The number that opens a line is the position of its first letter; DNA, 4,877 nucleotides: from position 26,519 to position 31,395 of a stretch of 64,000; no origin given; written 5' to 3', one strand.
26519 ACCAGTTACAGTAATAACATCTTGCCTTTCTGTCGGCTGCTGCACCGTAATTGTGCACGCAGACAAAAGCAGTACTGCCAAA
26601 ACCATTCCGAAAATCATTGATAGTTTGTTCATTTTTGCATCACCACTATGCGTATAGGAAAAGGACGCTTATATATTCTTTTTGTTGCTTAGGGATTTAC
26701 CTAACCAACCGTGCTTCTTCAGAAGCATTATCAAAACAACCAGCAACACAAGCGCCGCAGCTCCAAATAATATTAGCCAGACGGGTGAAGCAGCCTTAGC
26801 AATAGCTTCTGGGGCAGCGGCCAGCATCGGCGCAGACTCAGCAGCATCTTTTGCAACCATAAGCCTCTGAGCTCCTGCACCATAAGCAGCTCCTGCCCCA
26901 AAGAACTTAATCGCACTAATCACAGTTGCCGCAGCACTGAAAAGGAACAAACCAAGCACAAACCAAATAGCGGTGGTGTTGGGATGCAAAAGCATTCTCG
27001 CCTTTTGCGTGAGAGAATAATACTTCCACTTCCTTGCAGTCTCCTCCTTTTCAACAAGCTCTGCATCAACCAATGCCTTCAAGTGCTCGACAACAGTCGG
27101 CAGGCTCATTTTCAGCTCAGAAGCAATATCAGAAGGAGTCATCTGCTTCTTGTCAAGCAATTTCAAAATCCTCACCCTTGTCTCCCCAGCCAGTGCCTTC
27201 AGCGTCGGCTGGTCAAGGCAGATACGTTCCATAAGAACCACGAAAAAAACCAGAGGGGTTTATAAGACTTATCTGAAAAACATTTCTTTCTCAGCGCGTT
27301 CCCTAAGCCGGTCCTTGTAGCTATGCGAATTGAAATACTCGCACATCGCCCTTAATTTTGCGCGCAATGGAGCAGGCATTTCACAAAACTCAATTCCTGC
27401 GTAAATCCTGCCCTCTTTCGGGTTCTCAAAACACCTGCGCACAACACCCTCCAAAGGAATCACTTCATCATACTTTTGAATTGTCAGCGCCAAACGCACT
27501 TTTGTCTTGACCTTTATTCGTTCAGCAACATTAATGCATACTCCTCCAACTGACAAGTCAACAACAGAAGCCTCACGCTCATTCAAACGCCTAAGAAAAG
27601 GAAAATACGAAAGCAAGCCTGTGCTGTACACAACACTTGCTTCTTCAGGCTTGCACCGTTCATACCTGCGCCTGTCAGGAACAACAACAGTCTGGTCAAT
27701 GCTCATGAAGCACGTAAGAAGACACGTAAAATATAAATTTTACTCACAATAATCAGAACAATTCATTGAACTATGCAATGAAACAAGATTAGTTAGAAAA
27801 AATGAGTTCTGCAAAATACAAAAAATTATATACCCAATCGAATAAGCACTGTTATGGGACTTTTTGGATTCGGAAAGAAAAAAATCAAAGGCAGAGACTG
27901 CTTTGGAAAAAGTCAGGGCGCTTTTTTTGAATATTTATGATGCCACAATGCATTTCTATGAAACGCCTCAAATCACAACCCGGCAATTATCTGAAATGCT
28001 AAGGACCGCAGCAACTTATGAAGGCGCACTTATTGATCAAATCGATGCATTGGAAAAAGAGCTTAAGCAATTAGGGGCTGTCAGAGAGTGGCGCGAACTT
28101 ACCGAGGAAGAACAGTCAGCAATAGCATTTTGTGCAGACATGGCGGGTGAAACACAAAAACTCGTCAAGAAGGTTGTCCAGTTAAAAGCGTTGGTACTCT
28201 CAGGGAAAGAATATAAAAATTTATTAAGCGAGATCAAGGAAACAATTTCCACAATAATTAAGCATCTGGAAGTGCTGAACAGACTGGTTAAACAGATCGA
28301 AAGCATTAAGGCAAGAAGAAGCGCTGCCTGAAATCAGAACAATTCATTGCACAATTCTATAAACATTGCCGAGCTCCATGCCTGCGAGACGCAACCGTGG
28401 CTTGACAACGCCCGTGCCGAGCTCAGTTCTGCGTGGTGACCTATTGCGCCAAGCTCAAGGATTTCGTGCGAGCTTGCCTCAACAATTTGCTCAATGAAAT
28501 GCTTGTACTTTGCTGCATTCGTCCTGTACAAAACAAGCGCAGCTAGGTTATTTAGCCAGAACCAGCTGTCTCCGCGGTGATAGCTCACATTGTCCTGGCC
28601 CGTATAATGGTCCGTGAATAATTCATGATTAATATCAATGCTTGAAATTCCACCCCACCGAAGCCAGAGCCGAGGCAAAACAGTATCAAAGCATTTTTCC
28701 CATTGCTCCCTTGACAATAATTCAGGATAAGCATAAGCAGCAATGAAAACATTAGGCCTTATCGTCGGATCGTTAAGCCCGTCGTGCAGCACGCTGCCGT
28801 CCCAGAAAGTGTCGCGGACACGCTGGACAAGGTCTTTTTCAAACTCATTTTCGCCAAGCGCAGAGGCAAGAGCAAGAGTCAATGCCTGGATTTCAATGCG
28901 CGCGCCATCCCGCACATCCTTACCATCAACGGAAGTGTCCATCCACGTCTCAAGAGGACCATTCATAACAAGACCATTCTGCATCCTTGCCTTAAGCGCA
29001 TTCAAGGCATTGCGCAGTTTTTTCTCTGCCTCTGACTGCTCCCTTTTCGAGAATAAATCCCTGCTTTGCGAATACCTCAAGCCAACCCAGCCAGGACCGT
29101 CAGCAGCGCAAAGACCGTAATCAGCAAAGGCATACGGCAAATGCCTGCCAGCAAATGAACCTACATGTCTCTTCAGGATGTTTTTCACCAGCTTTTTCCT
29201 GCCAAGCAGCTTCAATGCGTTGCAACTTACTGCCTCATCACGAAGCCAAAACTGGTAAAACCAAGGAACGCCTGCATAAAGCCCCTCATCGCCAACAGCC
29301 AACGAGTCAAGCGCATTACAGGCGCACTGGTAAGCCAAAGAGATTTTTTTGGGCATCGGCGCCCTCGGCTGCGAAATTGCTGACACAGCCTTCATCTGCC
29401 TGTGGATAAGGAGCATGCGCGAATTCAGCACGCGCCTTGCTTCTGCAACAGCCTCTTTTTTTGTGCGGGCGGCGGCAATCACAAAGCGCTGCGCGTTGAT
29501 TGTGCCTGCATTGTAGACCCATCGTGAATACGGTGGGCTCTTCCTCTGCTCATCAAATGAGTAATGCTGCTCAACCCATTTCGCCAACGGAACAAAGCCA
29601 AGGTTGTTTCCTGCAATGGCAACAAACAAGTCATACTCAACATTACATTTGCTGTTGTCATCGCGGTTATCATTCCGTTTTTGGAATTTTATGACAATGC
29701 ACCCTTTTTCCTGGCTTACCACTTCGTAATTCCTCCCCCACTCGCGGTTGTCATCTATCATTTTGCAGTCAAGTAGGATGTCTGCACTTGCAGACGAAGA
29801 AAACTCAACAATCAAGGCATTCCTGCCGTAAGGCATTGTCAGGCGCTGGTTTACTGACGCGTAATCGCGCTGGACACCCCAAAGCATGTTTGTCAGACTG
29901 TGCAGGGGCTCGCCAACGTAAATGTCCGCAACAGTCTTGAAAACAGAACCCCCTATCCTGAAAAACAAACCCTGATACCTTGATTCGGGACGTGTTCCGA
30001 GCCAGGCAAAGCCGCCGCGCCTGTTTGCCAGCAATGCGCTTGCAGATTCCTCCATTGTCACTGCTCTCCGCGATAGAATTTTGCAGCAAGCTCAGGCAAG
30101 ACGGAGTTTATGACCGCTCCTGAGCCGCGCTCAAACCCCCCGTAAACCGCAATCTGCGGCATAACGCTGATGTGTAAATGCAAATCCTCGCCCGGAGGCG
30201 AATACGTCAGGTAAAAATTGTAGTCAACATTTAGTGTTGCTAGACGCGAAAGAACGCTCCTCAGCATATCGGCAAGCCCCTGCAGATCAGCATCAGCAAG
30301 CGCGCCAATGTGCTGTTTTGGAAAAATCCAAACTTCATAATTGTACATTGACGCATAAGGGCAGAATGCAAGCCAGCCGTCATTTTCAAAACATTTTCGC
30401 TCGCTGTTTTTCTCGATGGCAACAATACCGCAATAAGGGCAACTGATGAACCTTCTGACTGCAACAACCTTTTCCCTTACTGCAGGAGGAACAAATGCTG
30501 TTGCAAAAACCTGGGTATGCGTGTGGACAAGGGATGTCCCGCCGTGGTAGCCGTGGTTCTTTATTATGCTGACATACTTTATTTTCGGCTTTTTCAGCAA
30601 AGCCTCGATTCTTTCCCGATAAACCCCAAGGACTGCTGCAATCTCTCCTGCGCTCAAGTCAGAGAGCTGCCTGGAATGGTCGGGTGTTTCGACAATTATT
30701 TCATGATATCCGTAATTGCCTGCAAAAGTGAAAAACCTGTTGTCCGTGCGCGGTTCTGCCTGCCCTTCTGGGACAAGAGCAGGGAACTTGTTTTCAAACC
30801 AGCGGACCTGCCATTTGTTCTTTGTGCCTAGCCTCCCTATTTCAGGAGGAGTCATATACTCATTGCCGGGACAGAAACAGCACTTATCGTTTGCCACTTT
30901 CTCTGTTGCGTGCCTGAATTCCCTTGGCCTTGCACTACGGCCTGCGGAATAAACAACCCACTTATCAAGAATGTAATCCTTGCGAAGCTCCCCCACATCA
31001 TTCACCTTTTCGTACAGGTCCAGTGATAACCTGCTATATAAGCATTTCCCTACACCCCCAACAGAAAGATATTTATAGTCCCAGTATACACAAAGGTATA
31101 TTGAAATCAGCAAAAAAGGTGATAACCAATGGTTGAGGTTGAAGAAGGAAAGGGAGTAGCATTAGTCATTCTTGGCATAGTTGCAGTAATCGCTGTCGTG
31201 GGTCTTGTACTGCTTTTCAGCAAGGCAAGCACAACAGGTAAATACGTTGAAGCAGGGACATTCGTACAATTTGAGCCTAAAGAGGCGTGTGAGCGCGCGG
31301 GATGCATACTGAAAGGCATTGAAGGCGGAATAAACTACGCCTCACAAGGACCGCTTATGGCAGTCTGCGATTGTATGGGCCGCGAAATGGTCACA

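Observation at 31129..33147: Tandem array of seven small signal-anchored paralogues with a CX4C...CXC signature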

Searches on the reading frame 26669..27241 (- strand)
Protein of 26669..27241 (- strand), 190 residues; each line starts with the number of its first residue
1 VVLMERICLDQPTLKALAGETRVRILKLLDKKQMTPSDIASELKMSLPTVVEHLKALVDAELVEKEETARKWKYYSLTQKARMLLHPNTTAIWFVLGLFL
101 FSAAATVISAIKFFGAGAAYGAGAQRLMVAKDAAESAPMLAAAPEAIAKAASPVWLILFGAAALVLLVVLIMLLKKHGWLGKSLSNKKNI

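Call 16: search_protein_families(library=pfam, proteins=[window:26669-27241:-], max_evalue=0.01)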
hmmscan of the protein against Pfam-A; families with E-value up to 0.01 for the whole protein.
window:26669-27241:- (190 aa): 19 families
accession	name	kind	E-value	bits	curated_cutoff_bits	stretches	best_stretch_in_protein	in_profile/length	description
PF01022.26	HTH_5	-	1.3e-14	54.2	22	1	20-65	2-47/47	Bacterial regulatory protein, arsR family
PF12840.13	HTH_20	-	2.2e-11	44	27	1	20-65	4-50/51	Helix-turn-helix domain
PF01047.28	MarR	-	3.2e-06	27.4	24.6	1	22-66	5-50/59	MarR family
PF21476.4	PF0610-like_N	-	3.4e-06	27.6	33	1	21-56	2-37/50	PF0610-like, N-terminal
PF01978.25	TrmB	-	4.3e-06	26.9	25.6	1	26-74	15-62/68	Sugar-specific transcriptional regulator TrmB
PF08100.18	Dimerisation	-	6.9e-06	26.2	25.6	1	22-85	27-91/93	O-methyltransferase dimerisation domain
PF12802.13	MarR_2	-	7.2e-06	26.5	27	1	24-69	9-56/61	MarR family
PF25213.1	HVO_A0261_N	-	9.1e-06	25.9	35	1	20-79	11-65/86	HVO_A0261 N-terminal domain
PF13412.12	HTH_24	-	9.3e-06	25.6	21.9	1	20-64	3-48/48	Winged helix-turn-helix DNA-binding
PF13384.12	HTH_23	-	0.00042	20.5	24.6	1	21-51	6-35/50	Homeodomain-like domain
PF24033.1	DUF7342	-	0.00055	20.4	31.6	1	21-83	5-67/150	Family of unknown function (DUF7342)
PF14947.12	HTH_45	-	0.00067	20.1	25.5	1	24-85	10-66/77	Winged helix-turn-helix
PF13463.12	HTH_27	-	0.0008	20.1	22.2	1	31-81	16-68/68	Winged helix DNA-binding domain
PF09339.16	HTH_IclR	-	0.00098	19.3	22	1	25-66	8-51/52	IclR helix-turn-helix domain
PF14493.12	HTH_40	-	0.002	18.8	27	1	26-62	6-41/89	Helix-turn-helix domain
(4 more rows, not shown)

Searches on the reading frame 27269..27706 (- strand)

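Call 16: search_protein_families(library=pfam, proteins=[window:27269-27706:-], max_evalue=0.01)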
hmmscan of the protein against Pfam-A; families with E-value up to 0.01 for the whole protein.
window:27269-27706:- (145 aa): 1 family
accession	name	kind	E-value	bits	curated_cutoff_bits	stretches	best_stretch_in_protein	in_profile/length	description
PF07238.19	PilZ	-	1.7e-11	44.7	22.5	1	12-123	2-101/102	PilZ domain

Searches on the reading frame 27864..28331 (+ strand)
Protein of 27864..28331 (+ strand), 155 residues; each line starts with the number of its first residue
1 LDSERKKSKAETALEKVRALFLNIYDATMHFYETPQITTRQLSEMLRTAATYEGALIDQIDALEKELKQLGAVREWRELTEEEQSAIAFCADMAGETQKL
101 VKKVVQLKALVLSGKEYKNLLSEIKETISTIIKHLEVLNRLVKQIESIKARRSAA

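Call 15: search_protein_families(library=pfam, proteins=[window:27864-28331:+], max_evalue=0.01)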
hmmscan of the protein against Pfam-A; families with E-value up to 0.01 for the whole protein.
window:27864-28331:+ (155 aa): 6 families
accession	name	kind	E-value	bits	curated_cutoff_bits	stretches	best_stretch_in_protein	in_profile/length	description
PF14523.12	Syntaxin_2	-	0.00037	20.9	26.5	0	59-146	15-101/134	Syntaxin-like protein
PF10046.14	BLOC1_2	-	0.0013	19.5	33.4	1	74-147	20-93/96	Biogenesis of lysosome-related organelles complex-1 subunit 2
PF01544.23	CorA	-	0.0015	18.4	27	1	23-147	97-220/292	CorA-like Mg2+ transporter protein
PF17681.6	GCP_N_terminal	-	0.0019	18.2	29.4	1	47-147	30-133/297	Gamma tubulin complex component N-terminal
PF03233.18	Cauli_AT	-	0.0029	18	24.8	1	102-144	14-56/163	Aphid transmission protein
PF25014.1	NET2A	-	0.0038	17.5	33.1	1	9-136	45-173/235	NET2A-like domain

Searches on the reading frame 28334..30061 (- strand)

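Call 15: search_protein_families(library=pfam, proteins=[window:28334-30061:-], max_evalue=0.01)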
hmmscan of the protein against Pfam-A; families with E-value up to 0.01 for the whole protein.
window:28334-30061:- (575 aa): 1 family
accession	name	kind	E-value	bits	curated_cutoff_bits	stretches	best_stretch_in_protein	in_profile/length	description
PF06202.20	GDE_C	-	1.2e-21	77.5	21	1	261-568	18-366/367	Amylo-alpha-1,6-glucosidase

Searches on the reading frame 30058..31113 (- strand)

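Call 15: search_protein_families(library=pfam, proteins=[window:30058-31113:-], max_evalue=0.01)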
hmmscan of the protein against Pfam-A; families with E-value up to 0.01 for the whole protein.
window:30058-31113:- (351 aa): 5 families
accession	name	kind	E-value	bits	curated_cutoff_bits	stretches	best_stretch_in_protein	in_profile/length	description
PF01087.27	GalP_UDP_transf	-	7.6e-23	82.3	22.1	1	43-209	14-184/184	Galactose-1-phosphate uridyl transferase, N-terminal domain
PF16268.10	DUF4921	-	2.8e-06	27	28.5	0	171-341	213-387/425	Domain of unknown function (DUF4921)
PF11969.13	DcpS_C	-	5.5e-05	24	24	0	225-316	2-100/114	Scavenger mRNA decapping enzyme C-term binding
PF01230.28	HIT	-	7.4e-05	23.8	21.5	0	139-204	30-94/98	HIT domain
PF16285.10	DUF4931_N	-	0.00027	21.5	24.1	1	136-203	52-119/124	Domain of unknown function (DUF4931) N-terminal domain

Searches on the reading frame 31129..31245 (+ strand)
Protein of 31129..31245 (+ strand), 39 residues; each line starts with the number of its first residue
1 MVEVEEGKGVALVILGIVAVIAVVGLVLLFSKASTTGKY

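Call 30: search_protein_representatives(alignment_id=A2)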
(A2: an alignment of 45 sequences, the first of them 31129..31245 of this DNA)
Query: 45 sequences, 38 profile positions. Proteins with E-value up to 0.001 (for the whole library): 413; up to 1e-10: 124; up to 1e-30: 0. The best 150 are listed.
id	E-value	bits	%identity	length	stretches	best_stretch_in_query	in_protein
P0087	1.8e-16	74.8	-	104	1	1-37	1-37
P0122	3.2e-16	74.1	-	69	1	1-37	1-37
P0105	4.7e-16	73.5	-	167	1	1-37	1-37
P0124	7.1e-16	72.9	-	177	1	1-36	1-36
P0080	9.4e-16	72.6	-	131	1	1-37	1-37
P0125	1.5e-15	71.9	-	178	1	1-34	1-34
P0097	2.2e-15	71.3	-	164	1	1-37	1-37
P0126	2.4e-15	71.2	-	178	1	1-36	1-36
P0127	2.8e-15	71.1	-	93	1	1-37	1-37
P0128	3.0e-15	71.0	-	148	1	1-37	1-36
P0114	3.1e-15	70.9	-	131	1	3-37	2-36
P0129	3.5e-15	70.7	-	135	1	1-37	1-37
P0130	3.9e-15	70.6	-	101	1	1-37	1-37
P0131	5.2e-15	70.2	-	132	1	1-37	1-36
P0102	9.1e-15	69.4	-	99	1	1-35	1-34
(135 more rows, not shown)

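Call 52: find_related_loci(query=A2, collection=genome_contigs, flank=6000)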
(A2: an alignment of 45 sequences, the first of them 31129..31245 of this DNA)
Query A2 (39 aa) in genome_contigs; peptide patterns used: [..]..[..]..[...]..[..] (x = any residue, [..] = any of these).
461 stretches matched a pattern; 105 encode a relative of the query (tblastn E <= 1e-3); the best 80 are kept; 74 distinct loci.
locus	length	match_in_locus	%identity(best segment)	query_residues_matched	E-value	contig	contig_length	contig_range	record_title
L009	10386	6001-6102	88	6-39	4e-13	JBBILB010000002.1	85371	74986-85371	MAG: Candidatus Woesearchaeota archaeon isolate PGS172224_bin_2 NODE_176_length_85371_cov_2.76175, whole genome shotgun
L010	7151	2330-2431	79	5-38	2e-12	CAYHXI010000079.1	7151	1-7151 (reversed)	MAG TPA_asm: uncultured Methanosarcinales archaeon isolate ERP119705_co15_591 genome assembly, contig: NODE_13143_length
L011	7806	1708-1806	86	5-39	3e-12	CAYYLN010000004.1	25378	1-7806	MAG TPA_asm: uncultured Methanosarcinales archaeon isolate binchicken_co38_1403 genome assembly, contig: NODE_4031_lengt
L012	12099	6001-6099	77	5-39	4e-12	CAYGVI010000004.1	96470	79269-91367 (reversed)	MAG TPA_asm: uncultured Methanosarcinales archaeon isolate ERP119294_co2_107 genome assembly, contig: k141_843931, whole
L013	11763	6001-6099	77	5-39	4e-12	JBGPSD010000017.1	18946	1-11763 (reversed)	MAG: Candidatus Nanoarchaeia archaeon isolate OBJ1_062018_130_26 k141_2257106_length_18946_cov_10.0000, whole genome sho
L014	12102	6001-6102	74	5-38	4e-12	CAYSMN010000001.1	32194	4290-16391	MAG TPA_asm: uncultured Methanosarcinales archaeon isolate SRP119689_co1_35 genome assembly, contig: NODE_1707_length_32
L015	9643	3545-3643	79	5-37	5e-12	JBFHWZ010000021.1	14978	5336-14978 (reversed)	MAG: Candidatus Woesearchaeota archaeon isolate Mix_sand09.2021.07.Z.43 k141_751661_length_14978_cov_13.9804, whole geno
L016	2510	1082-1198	72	1-39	1e-11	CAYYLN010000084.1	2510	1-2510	MAG TPA_asm: uncultured Methanosarcinales archaeon isolate binchicken_co38_1403 genome assembly, contig: NODE_85501_leng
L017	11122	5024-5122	83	5-39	2e-11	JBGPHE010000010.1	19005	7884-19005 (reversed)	MAG: Candidatus Nanoarchaeia archaeon isolate OBJ_0618_7090110_366 k141_11384203_length_19005_cov_23.0000, whole genome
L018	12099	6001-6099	86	5-39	2e-11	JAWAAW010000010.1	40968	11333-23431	MAG: Candidatus Woesearchaeota archaeon isolate JZ-4_201709_bins_170 JZ-4_201709_bins_170_scaffold_10, whole genome shot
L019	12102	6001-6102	80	5-39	2e-11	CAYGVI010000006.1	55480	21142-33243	MAG TPA_asm: uncultured Methanosarcinales archaeon isolate ERP119294_co2_107 genome assembly, contig: k141_1353184, whol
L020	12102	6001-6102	80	5-39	2e-11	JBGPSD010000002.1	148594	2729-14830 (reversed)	MAG: Candidatus Nanoarchaeia archaeon isolate OBJ1_062018_130_26 k141_69549_length_148594_cov_11.0000, whole genome shot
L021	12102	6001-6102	76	5-38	3e-11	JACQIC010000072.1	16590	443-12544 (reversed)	MAG: Candidatus Aenigmatarchaeota archaeon isolate NC_groundwater_1115_Ag_S-0.1um_41_83 S_p1_S3_coassembly_k141_1717026,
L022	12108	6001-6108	69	5-39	6e-11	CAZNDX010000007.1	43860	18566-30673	MAG TPA_asm: uncultured Methanosarcinales archaeon isolate binchicken_co130_36 genome assembly, contig: NODE_1162_length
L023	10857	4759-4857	80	5-39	5e-11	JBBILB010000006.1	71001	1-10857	MAG: Candidatus Woesearchaeota archaeon isolate PGS172224_bin_2 NODE_248_length_71001_cov_2.72417, whole genome shotgun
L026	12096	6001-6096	82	5-38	1e-10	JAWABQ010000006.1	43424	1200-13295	MAG: Candidatus Woesearchaeota archaeon isolate JZ-4_201808_bins_194 JZ-4_201808_bins_194_scaffold_6, whole genome shotg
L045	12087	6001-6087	83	5-33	1e-9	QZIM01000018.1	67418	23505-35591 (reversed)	MAG: Candidatus Woesearchaeota archaeon isolate SURF_65 Ga0104751_1000478, whole genome shotgun sequence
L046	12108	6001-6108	69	5-38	7e-10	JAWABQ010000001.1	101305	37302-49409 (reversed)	MAG: Candidatus Woesearchaeota archaeon isolate JZ-4_201808_bins_194 JZ-4_201808_bins_194_scaffold_1, whole genome shotg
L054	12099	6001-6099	73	1-33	8e-10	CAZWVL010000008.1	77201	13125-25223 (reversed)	MAG TPA_asm: uncultured Methanosarcinales archaeon isolate SRP119689_co1_4 genome assembly, contig: NODE_329_length_7720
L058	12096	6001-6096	72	5-36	1e-9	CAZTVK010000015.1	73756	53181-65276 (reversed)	MAG TPA_asm: uncultured Methanosarcinales archaeon isolate binchicken_co165_273 genome assembly, contig: k141_1476351, w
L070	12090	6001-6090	67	9-38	4e-9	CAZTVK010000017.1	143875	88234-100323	MAG TPA_asm: uncultured Methanosarcinales archaeon isolate binchicken_co165_273 genome assembly, contig: k141_347070, wh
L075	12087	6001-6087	66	9-37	6e-9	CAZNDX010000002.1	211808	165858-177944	MAG TPA_asm: uncultured Methanosarcinales archaeon isolate binchicken_co130_36 genome assembly, contig: NODE_114_length_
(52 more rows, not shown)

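Call 60: search_solved_structures(query=A2, max_evalue=10, show_alignments=3)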
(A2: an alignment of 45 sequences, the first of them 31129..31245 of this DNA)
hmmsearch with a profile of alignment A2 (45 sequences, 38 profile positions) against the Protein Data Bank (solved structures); distinct sequences matched with E-value up to 10: 7.
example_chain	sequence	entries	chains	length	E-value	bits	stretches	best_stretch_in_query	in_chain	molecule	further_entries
5xnl_J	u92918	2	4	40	0.049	15.8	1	8-32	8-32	Photosystem II reaction center protein J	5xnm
6yp7_j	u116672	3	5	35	0.14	14.3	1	10-32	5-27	Photosystem II reaction center protein J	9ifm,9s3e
9bbc_G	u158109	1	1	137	0.75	12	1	3-17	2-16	T-cell surface glycoprotein CD3 gamma chain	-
6jxr_g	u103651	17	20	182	1.2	11.4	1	3-17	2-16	T-cell surface glycoprotein CD3 gamma chain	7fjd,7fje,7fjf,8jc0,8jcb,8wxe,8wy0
8es7_G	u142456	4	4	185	1.2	11.4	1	3-17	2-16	T-cell surface glycoprotein CD3 gamma chain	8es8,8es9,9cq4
8tw4_G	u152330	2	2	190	1.3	11.3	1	3-17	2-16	T-cell surface glycoprotein CD3 gamma chain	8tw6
9c3e_G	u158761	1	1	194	1.3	11.3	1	3-17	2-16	T-cell surface glycoprotein CD3 gamma chain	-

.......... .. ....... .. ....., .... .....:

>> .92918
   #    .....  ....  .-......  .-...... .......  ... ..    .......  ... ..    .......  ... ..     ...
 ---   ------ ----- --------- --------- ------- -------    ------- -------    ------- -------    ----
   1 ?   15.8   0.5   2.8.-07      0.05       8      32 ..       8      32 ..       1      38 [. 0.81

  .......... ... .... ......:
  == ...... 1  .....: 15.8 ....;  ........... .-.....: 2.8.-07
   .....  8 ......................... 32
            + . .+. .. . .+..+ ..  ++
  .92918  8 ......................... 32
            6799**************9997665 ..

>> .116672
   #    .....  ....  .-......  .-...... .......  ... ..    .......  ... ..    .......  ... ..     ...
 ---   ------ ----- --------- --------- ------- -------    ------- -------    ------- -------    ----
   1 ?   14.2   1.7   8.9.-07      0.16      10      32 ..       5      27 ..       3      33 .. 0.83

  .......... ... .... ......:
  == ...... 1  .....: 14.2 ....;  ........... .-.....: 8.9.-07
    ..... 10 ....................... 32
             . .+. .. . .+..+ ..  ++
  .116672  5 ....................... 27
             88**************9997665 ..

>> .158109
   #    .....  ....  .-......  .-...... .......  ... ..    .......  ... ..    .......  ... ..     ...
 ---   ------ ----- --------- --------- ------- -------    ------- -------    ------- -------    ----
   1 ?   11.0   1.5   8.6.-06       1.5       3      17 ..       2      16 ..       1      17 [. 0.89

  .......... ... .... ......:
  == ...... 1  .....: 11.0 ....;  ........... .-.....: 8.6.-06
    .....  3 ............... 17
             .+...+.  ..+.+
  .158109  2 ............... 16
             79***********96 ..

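Call 69: search_protein_families(library=pfam, alignment_id=A6, max_evalue=0.01)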
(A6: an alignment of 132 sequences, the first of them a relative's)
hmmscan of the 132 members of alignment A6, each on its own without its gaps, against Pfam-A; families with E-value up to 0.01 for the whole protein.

A. member 1, P0124 (177 aa): 0 families

B. families by the number of members that match (of 132 scanned): 7 families
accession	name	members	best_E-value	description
PF03964.20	Chorion_2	1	0.00024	Chorion family 2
PF19495.4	DUF6030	1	0.00098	Family of unknown function (DUF6030)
PF25052.1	AtDEF-like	1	0.0022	Defensin-like family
PF01683.23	EB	1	0.0032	EB module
PF23416.1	DUF7107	1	0.0046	Domain of unknown function (DUF7107)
PF05745.16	CRPA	1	0.0076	Chlamydia 15 kDa cysteine-rich outer membrane protein (CRPA)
PF12704.14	MacB_PCD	1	0.0098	MacB-like periplasmic core domain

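Call 73: search_protein_families(library=pfam, proteins=[L075:8589-10748:+, L070:8917-11064:+, L054:4822-5262:+, L058:4521-4910:+, L045:3333-4007:+, L046:6923-7873:-, L026:7831-8352:+, L026:1411-2106:+], max_evalue=0.01)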
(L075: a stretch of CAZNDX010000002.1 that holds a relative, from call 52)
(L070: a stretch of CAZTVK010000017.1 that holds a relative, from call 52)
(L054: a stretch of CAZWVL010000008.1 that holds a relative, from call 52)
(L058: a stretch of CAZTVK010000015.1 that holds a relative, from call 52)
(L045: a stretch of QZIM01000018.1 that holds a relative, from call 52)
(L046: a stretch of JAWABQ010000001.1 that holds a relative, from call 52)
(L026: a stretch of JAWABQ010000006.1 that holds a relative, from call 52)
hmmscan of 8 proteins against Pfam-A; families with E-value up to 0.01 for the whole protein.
L075:8589-10748:+ (720 aa): 1 family
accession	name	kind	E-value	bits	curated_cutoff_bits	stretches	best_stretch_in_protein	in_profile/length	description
PF23374.1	Fn3_arc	-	0.0085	16.6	28.9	0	444-485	20-56/78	Archaeal fibronectin-III type-like domain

L070:8917-11064:+ (716 aa): 0 families

L054:4822-5262:+ (147 aa): 1 family
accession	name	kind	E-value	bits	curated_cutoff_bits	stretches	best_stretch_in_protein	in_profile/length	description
PF01252.23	Peptidase_A8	-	9.5e-33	113.8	25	1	11-138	1-139/142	Signal peptidase (SPase) II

L058:4521-4910:+ (130 aa): 0 families

L045:3333-4007:+ (225 aa): 3 families
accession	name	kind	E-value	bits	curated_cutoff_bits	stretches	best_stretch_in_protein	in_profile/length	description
PF00730.31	HhH-GPD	-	6.5e-15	55.8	26.2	1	47-187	1-102/108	HhH-GPD superfamily base excision DNA repair protein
PF00633.29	HHH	-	0.00013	22.1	24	1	131-151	10-30/30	Helix-hairpin-helix motif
PF14520.12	HHH_5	-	0.0088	16.9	27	0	132-149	2-19/57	Helix-hairpin-helix domain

L046:6923-7873:- (316 aa): 2 families
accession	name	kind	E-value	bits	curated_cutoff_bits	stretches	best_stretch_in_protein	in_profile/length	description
PF04014.23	MazE_antitoxin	-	1.3e-06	28.7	24.7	1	21-55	9-43/48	Antidote-toxin recognition MazE, bacterial antitoxin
PF01895.24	PhoU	-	3.8e-05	24.4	23.5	1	145-230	1-85/89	PhoU domain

L026:7831-8352:+ (174 aa): 0 families

L026:1411-2106:+ (232 aa): 0 families

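Call 81: find_related_loci(query=A2, collection=viral_contigs, flank=5000)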
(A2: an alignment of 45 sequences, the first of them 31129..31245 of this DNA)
Query A2 (39 aa) in viral_contigs; peptide patterns used: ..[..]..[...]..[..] (x = any residue, [..] = any of these).
87 stretches matched a pattern, but none encodes a relative of the query by tblastn (E <= 1e-3).
